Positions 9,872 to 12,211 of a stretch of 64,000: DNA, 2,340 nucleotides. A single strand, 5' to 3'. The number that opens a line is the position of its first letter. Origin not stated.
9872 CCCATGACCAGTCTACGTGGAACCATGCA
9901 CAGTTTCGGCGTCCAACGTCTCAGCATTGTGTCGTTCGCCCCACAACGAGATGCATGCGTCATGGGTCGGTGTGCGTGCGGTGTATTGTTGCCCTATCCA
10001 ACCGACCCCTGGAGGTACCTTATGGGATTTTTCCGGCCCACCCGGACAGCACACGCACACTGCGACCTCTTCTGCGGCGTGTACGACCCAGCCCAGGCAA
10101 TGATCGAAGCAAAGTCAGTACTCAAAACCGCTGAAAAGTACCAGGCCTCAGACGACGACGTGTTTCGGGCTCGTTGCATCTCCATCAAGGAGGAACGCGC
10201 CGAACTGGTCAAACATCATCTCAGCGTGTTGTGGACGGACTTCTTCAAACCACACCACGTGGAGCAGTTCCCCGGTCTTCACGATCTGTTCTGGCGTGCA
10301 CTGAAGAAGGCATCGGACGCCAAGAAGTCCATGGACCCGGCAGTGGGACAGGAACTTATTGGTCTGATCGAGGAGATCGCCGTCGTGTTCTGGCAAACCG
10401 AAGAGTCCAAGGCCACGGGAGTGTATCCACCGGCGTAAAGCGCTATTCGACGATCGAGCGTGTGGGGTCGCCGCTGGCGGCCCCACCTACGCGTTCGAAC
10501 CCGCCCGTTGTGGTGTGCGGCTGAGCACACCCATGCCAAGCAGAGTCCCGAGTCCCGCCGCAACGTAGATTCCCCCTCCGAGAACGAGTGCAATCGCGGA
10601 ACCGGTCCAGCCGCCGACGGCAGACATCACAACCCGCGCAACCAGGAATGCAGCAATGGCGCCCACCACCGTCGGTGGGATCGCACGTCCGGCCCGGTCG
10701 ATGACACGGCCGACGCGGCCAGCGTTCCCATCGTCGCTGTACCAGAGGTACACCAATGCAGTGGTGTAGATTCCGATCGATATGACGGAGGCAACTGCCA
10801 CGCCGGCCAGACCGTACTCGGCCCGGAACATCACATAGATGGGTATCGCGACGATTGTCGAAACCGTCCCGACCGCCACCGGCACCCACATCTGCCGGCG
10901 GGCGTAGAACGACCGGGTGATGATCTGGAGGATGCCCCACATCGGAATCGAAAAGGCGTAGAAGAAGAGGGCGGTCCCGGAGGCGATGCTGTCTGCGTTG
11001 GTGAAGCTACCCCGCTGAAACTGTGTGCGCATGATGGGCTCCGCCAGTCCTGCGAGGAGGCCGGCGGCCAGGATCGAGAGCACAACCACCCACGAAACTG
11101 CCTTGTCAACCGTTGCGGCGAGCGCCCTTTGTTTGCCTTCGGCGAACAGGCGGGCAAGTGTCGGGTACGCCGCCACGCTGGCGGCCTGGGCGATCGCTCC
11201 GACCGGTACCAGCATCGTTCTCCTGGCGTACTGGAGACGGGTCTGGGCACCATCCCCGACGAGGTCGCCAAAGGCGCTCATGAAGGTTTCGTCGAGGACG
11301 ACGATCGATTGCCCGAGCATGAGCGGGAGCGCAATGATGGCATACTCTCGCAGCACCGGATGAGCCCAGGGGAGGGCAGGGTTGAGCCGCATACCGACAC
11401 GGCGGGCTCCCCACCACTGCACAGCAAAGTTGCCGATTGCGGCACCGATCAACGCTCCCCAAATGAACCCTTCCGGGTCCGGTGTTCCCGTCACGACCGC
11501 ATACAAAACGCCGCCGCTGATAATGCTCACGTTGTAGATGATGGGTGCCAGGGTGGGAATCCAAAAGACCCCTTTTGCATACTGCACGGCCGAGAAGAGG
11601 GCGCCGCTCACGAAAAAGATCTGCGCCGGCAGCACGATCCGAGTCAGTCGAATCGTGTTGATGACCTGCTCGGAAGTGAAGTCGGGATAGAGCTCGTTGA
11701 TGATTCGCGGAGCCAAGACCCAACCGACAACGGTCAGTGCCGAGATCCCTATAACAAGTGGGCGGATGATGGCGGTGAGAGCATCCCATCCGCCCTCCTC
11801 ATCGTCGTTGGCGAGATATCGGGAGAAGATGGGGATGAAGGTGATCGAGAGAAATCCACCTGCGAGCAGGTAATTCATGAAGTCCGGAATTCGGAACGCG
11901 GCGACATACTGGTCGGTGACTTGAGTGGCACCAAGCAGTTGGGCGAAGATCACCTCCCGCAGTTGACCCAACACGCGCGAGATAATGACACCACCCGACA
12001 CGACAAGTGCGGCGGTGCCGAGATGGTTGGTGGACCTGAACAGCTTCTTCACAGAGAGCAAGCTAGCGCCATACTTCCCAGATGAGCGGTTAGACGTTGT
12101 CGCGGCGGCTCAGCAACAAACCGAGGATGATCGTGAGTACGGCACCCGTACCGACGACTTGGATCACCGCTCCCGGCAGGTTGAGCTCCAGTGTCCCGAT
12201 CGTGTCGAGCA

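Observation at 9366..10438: Ni-superoxide dismutase with its SodX maturation protease; Ni-hook carries Phe where Pro is conserved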

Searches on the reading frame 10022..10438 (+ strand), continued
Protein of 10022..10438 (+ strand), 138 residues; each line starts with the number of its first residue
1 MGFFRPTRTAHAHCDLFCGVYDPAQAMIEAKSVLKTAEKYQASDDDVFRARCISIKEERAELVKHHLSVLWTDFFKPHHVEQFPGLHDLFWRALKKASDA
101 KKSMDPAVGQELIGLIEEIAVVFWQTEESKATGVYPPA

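Call 61: fold_search(model_id=the predicted structure, library=pdb)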
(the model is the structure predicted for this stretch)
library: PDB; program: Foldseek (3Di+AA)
matches with E <= 10: 520; with E <= 0.001: 16
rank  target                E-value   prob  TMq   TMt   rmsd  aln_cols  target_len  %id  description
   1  3g50_C                2.8e-09  1.00  0.85  0.92   2.7       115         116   55  Crystal Structure of NiSOD D3A mutant at 1.9 A (released 2009-04-28)
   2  3g50_A                2.8e-09  1.00  0.85  0.91   2.8       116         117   54  Crystal Structure of NiSOD D3A mutant at 1.9 A (released 2009-04-28)
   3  1t6u_A                4.5e-09  1.00  0.85  0.91   2.8       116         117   55  Nickel Superoxide Dismutase (NiSOD) Native 1.30 A Structure (released 2004-07-13)
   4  1t6u_D                5.9e-09  1.00  0.85  0.92   2.8       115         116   56  Nickel Superoxide Dismutase (NiSOD) Native 1.30 A Structure (released 2004-07-13)
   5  3g4x_A                6.8e-09  1.00  0.85  0.91   2.8       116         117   54  Crystal Structure of NiSOD Y9F mutant (released 2009-04-28)
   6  3g4x_C                7.6e-09  1.00  0.85  0.92   2.8       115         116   55  Crystal Structure of NiSOD Y9F mutant (released 2009-04-28)
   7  3g50_B                8.0e-09  1.00  0.85  0.94   1.3       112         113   54  Crystal Structure of NiSOD D3A mutant at 1.9 A (released 2009-04-28)
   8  1t6u_F                9.8e-09  1.00  0.85  0.92   2.8       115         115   56  Nickel Superoxide Dismutase (NiSOD) Native 1.30 A Structure (released 2004-07-13)
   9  1t6i_A                1.3e-08  1.00  0.84  0.95   1.2       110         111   54  Nickel Superoxide Dismutase (NiSOD) Apo Structure (released 2004-07-13)
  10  4ncq_A                1.3e-08  1.00  0.84  0.94   1.3       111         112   54  Crystal structure of NiSOD H1A mutant (released 2014-12-24)
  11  1t6q_A                1.4e-08  1.00  0.83  0.95   1.1       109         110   54  Nickel Superoxide Dismutase (NiSOD) CN-treated Apo Structure (released 2004-07-13)
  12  1t6q_B                1.4e-08  1.00  0.84  0.94   1.3       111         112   54  Nickel Superoxide Dismutase (NiSOD) CN-treated Apo Structure (released 2004-07-13)
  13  1q0d_A                1.5e-08  1.00  0.85  0.91   2.8       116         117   56  Crystal structure of Ni-containing superoxide dismutase with Ni-ligation corresponding to the oxidized state (released 2004-05-18)
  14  1t6i_B                1.7e-08  1.00  0.83  0.95   1.0       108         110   54  Nickel Superoxide Dismutase (NiSOD) Apo Structure (released 2004-07-13)
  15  4ncq_B                2.3e-08  1.00  0.83  0.95   1.0       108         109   54  Crystal structure of NiSOD H1A mutant (released 2014-12-24)
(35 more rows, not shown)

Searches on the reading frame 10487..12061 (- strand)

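Call 3: search_protein_families(library=pfam, proteins=[window:10487-12061:-], max_evalue=0.01)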
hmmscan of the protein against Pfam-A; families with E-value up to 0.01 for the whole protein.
window:10487-12061:- (524 aa): 1 family
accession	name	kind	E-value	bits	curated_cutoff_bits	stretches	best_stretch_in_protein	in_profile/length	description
PF03023.19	MurJ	-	2e-65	221.7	27.4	1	39-472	1-430/451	Lipid II flippase MurJ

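Call 4: search_protein_families(library=ncbifam, proteins=[window:10487-12061:-], max_evalue=0.01)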
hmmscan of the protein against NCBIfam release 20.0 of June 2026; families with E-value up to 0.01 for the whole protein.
window:10487-12061:- (524 aa): 1 family
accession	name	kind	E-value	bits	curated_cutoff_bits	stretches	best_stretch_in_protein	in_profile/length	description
TIGR01695.1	murJ_mviN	equivalog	1.1e-72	245.4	235.55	1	17-508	5-494/506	murein biosynthesis integral membrane protein MurJ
